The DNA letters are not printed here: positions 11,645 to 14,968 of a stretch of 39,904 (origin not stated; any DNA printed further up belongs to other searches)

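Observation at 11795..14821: Single-chain tandem GspE/PilB ATPase (two complete motor modules in one 1008-aa protein)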

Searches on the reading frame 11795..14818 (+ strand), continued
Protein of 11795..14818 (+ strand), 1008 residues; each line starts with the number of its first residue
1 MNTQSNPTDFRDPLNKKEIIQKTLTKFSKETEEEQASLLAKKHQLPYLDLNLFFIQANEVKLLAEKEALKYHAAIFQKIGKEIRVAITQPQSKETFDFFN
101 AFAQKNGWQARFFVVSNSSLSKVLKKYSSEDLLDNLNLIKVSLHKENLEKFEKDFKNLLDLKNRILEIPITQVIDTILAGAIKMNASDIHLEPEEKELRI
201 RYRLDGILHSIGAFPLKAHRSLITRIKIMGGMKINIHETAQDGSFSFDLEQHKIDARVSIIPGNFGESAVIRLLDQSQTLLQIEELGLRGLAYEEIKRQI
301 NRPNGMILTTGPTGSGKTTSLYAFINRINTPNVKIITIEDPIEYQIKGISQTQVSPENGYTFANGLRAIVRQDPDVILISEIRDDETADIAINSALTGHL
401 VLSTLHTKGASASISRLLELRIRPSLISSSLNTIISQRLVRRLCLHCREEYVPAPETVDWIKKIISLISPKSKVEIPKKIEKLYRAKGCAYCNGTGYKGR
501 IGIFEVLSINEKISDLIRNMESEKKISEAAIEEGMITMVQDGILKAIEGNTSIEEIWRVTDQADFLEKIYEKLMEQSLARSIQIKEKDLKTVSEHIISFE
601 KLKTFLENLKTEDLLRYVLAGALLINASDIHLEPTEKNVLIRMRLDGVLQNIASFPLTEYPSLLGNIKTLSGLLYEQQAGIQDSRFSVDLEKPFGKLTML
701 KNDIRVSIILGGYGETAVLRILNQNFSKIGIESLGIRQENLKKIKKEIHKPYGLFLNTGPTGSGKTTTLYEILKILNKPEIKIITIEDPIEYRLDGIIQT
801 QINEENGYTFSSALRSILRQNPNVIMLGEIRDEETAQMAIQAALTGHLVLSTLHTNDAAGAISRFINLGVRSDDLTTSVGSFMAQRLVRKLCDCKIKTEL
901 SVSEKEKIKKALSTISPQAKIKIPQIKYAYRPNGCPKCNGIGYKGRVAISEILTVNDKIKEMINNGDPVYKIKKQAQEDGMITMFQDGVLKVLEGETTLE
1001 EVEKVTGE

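Call 13: find_encoding_contigs(protein=P0002, flank=10000, max_places=3)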
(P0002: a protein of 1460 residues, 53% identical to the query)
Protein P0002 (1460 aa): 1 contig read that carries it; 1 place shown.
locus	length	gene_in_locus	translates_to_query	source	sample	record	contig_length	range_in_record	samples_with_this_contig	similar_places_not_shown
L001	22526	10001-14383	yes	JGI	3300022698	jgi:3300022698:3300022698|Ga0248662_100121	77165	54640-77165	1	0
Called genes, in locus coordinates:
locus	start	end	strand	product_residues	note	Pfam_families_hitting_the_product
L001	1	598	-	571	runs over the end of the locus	PF09972:DUF2207, PF20990:DUF2207_C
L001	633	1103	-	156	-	PF02681:DUF212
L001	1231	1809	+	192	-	PF04011:LemA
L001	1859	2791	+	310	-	PF01435:Peptidase_M48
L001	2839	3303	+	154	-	-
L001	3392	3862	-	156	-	-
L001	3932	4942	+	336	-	PF06068:TIP49 (faint), PF05496:RuvB_N, PF01078:Mg_chelatase (faint), PF13191:AAA_16 (faint), PF00004:AAA, PF07728:AAA_5, PF17864:AAA_lid_4, PF05491:WHD_RuvB, +1 more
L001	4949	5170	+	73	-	-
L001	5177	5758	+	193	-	PF03703:bPH_2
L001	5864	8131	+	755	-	PF00932:LTD, PF18911:PKD_4, PF00801:PKD, PF00932:LTD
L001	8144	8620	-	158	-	PF02367:TsaE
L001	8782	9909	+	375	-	PF01368:DHH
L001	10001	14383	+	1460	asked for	PF01935:DUF87 (faint), PF05157:MshEN (weak), PF03215:Rad17 (faint), PF14532:Sigma54_activ_2 (faint), PF16796:Microtub_bd (faint), PF00437:T2SSE, PF00004:AAA (faint), PF00437:T2SSE, +23 more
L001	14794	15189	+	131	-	PF09685:MamF_MmsF (weak)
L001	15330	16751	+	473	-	PF00224:PK, PF03328:HpcH_HpaI (weak), PF02887:PK_C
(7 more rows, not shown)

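Call 14: find_encoding_contigs(protein=P0072, flank=10000, max_places=2)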
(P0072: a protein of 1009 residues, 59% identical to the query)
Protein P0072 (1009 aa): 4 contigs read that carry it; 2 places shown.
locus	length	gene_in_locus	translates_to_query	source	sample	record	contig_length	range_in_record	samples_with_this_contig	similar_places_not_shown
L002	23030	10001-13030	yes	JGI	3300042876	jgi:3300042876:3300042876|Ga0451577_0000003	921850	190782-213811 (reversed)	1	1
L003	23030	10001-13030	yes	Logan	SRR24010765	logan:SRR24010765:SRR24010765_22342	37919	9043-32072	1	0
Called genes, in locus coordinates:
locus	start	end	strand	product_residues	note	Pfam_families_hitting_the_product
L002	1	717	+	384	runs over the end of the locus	PF00712:DNA_pol3_beta, PF02767:DNA_pol3_beta_2, PF02768:DNA_pol3_beta_3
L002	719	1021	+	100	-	PF05258:DciA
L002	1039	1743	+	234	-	PF00160:Pro_isomerase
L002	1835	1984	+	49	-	-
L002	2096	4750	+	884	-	PF02739:5_3_exonuc_N, PF01367:5_3_exonuc, PF01612:DNA_pol_A_exo1 (weak), PF22619:DNA_polI_exo1, PF00476:DNA_pol_A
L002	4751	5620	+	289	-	PF01149:Fapy_DNA_glyco, PF06831:H2TH, PF06827:zf-FPG_IleRS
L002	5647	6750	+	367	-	PF11258:DUF3048, PF17479:DUF3048_C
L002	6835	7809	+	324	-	PF21694:DNA_pol3_delta_C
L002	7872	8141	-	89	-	PF01649:Ribosomal_S20p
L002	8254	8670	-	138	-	PF02367:TsaE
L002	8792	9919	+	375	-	PF01368:DHH (weak)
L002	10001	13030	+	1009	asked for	PF03205:MobB (faint), PF05157:MshEN, PF00437:T2SSE, PF00004:AAA (faint), PF02492:cobW (faint), PF04851:ResIII (faint), PF05872:HerA_C (faint), PF00437:T2SSE, +9 more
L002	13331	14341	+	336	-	PF06068:TIP49 (faint), PF05496:RuvB_N, PF00004:AAA, PF07728:AAA_5, PF13173:AAA_14 (weak), PF17864:AAA_lid_4, PF05491:WHD_RuvB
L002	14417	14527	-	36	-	-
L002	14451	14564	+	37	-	-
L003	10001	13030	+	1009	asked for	PF03205:MobB (faint), PF05157:MshEN, PF00437:T2SSE, PF00004:AAA (faint), PF02492:cobW (faint), PF04851:ResIII (faint), PF05872:HerA_C (faint), PF00437:T2SSE, +9 more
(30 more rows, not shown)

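Call 16: search_solved_structures(query=window:11795-14818:+, max_evalue=1e-20, show_alignments=0)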
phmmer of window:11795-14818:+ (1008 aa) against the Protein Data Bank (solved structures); distinct sequences matched with E-value up to 1e-20: 21.
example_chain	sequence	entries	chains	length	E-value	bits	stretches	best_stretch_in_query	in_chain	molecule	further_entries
5zfr_A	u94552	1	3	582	3e-108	366.4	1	23-561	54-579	Type IV pilus biogenesis ATPase PilB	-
6olj_C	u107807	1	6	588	3.3e-107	363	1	26-561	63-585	Type IV pilus biogenesis ATPase PilB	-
5tsg_B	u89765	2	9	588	7.1e-107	361.9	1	26-561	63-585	Type IV pilus biogenesis ATPase PilB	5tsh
3jc8_Ba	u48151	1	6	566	8e-101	341.9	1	25-557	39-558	Type IV-A pilus assembly ATPase PilB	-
4pht_A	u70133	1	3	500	4.9e-99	336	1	165-562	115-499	General secretory pathway protein E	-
4ksr_A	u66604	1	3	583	2.5e-97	330.3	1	166-564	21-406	Type II secretion system protein E, Hemolysin-coregulated protein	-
4kss_A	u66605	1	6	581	4.4e-97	329.5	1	166-563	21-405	Type II secretion system protein E, hemolysin-coregulated protein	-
6ejf_A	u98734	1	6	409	2e-96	327.3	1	175-562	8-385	Type IV pilus assembly protein PilF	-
6f8l_G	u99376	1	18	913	2.4e-96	327.1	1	152-562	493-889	Type IV pilus assembly protein PilF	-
5oiu_A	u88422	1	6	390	2.9e-96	326.8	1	174-557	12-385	Type IV pilus assembly protein PilF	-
1p9r_A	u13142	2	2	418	3.2e-96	326.6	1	164-558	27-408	General secretion pathway protein E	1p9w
5it5_F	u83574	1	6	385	3.6e-96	326.5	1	175-557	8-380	ATP binding motif-containing protein PilF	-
3jvu_A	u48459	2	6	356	5.4e-35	124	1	175-443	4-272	Twitching mobility protein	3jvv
5fl3_A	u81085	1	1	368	3.2e-31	111.5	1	177-441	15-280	PILI RETRACTION PROTEIN PILT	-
5zfq_A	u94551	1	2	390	4.1e-31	111.2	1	179-420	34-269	Twitching motility pilus retraction protein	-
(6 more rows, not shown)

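Call 27: search_protein_representatives(protein=window:11795-14818:+)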
Query: 1008 residues. Proteins with E-value up to 0.001 (for the whole library): 56091; up to 1e-10: 36016; up to 1e-30: 15491. The best 150 are listed.
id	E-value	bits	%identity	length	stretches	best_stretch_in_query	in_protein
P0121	0.0e+00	1047.8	48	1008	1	11-1008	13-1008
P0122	0.0e+00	1045.2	51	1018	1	24-1008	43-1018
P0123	1.9e-263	893.4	45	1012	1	33-1005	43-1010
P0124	1.2e-255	867.6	47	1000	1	21-1005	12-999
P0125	4.9e-242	822.5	44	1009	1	33-1007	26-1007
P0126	2.0e-238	810.5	44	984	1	30-997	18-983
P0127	1.1e-231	788.2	43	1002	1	6-1007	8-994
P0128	3.1e-230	783.4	44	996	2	24-620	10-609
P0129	7.1e-225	765.7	41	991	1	27-1007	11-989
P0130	2.6e-222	757.2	42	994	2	17-595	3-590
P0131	4.4e-222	756.4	41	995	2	20-562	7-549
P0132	4.8e-221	753.0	56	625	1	124-744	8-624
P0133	7.4e-221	752.4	41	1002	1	24-1007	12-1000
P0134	4.0e-210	716.8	41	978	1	31-995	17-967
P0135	4.6e-156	538.0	38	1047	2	170-562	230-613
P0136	2.4e-153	529.0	46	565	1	24-560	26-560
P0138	1.2e-150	520.0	42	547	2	25-447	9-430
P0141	6.9e-146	504.3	44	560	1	16-560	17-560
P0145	3.1e-141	488.9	44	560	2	136-462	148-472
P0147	4.5e-141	488.4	42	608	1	397-1005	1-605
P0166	2.0e-131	456.5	44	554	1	15-560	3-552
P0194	2.8e-122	426.1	42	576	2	731-1005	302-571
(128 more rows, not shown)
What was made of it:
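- About 14 clusters at 50% identity among 1.84e9 representatives (call 27).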

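Call 32: list_cluster_members(proteins=[P0121, P0122, P0123, P0124, P0125, P0127, P0129, P0130, P0131, P0134])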
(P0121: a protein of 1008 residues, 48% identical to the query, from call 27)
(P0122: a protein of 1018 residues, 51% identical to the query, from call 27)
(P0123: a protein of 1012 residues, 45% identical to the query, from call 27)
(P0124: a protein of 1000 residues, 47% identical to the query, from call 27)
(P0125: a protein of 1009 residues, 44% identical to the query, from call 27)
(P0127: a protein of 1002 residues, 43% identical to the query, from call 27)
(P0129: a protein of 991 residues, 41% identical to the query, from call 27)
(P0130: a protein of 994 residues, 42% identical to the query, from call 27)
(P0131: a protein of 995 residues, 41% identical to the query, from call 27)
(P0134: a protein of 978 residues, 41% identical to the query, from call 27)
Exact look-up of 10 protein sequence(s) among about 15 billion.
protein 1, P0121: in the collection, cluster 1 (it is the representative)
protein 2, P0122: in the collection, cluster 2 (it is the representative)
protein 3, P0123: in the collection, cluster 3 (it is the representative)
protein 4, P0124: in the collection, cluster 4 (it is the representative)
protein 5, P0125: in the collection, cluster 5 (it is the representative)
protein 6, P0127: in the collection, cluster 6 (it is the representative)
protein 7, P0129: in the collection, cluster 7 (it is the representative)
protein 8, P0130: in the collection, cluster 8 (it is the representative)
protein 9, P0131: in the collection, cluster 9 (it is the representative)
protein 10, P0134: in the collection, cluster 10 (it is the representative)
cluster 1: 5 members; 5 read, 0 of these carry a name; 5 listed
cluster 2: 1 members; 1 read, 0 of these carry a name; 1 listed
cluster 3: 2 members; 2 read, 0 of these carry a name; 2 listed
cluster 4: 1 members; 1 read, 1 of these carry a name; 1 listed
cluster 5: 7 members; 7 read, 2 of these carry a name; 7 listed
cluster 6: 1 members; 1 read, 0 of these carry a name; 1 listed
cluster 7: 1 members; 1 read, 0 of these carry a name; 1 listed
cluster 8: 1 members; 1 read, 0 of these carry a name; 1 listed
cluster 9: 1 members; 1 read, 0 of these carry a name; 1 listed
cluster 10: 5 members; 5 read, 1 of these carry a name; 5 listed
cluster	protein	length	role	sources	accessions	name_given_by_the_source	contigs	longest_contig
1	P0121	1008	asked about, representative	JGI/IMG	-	-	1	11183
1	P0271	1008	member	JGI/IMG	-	-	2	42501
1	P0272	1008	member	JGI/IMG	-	-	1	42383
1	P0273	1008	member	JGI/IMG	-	-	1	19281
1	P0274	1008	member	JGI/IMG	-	-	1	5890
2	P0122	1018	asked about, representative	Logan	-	-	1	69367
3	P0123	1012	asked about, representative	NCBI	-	-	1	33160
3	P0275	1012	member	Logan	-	-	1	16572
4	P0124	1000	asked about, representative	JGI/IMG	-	type II secretory ATPase GspE/PulE/Tfp pilus assembly ATPase PilB-like protein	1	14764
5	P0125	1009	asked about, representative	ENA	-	-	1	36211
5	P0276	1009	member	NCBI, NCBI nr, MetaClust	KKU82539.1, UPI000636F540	MAG: General secretory pathway protein E [Parcubacteria group bacterium GW2011_GWA2_47_8] | status=active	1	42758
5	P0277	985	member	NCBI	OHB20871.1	MAG: hypothetical protein A2666_04455, partial [Parcubacteria group bacterium ...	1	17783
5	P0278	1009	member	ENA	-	-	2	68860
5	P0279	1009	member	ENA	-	-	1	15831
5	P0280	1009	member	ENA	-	-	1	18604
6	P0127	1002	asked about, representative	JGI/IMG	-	-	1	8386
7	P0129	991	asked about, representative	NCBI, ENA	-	-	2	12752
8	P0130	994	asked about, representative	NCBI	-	-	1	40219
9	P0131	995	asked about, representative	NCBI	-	-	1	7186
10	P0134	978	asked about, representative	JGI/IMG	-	-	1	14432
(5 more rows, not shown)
